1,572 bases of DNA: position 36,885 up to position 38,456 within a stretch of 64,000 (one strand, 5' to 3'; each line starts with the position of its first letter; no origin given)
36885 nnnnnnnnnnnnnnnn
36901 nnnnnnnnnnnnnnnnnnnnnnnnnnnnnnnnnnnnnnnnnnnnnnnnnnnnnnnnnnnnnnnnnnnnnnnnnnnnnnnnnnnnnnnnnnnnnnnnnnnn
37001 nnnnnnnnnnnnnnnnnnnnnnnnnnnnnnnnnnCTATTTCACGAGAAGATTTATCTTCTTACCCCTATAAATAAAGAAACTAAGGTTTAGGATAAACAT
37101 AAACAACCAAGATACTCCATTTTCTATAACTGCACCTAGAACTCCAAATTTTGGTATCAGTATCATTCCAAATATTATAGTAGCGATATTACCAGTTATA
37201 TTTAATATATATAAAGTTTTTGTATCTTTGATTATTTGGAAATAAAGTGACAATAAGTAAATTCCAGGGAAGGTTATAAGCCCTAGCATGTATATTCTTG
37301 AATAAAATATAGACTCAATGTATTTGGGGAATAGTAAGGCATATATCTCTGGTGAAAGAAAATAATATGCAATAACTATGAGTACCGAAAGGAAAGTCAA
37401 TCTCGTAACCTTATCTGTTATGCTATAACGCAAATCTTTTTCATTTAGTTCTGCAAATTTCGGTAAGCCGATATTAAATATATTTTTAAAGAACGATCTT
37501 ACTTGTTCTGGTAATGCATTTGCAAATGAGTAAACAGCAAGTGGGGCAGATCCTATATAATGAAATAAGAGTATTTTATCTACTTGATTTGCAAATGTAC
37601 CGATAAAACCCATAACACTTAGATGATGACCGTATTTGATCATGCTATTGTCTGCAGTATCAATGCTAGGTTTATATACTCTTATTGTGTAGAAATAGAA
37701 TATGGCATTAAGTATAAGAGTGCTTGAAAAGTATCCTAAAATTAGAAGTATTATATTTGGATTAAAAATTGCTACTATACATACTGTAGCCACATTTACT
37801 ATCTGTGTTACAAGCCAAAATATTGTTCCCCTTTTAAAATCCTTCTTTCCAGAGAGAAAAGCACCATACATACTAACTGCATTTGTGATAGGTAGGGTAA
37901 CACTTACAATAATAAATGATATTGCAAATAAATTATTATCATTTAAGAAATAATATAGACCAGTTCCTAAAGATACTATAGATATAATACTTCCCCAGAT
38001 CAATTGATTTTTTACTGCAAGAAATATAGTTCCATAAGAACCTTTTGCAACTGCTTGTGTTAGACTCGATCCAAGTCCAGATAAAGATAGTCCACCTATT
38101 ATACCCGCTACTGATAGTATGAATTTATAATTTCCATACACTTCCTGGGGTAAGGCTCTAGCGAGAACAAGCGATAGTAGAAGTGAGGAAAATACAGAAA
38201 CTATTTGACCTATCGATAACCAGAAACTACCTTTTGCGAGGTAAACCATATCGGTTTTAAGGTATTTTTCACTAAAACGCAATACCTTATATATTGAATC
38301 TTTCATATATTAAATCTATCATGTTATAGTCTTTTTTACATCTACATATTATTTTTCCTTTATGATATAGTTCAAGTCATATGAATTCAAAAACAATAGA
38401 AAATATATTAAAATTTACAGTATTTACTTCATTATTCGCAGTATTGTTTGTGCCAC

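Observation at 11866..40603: ~28-kb co-directional glycan biosynthesis supercluster unusually rich in methyltransferases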

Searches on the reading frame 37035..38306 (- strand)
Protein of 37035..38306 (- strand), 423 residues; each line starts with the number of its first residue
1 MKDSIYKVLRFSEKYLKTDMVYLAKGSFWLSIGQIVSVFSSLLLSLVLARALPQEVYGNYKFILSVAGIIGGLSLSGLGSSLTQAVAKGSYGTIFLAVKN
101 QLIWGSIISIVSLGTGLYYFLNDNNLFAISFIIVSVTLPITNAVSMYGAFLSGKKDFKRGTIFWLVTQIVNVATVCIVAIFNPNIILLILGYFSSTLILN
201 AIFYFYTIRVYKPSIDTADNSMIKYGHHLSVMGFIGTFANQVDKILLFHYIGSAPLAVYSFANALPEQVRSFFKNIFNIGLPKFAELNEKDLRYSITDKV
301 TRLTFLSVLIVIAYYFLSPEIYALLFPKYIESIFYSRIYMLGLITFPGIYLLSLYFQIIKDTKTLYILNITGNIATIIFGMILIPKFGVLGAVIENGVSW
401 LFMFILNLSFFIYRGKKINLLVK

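Call 7: search_protein_families(library=pfam, proteins=[window:37035-38306:-], max_evalue=0.01)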
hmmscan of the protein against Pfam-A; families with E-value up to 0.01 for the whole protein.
window:37035-38306:- (423 aa): 2 families
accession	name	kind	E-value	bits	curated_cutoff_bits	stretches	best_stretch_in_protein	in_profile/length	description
PF01943.22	Polysacc_synt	-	8.5e-19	68.5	28.2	1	23-268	1-253/274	Polysaccharide biosynthesis protein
PF13440.11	Polysacc_synt_3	-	4.2e-12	46.4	23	1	47-326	1-284/293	Polysaccharide biosynthesis protein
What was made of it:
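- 37035..38306 (-): Wzx-type MOP flippase, convergent with the operon and divergent from the ligase gene. Polysacc_synt 68.5 bits (call 7).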

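Call 15: search_protein_families(library=ncbifam, proteins=[window:37035-38306:-], max_evalue=0.001)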
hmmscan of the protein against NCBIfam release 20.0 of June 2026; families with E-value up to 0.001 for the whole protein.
window:37035-38306:- (423 aa): 1 family
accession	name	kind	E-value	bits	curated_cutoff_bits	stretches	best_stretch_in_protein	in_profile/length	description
NF007773.0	PRK10459.1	equivalog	0.0005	19.2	273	1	26-324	10-314/492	MOP flippase family protein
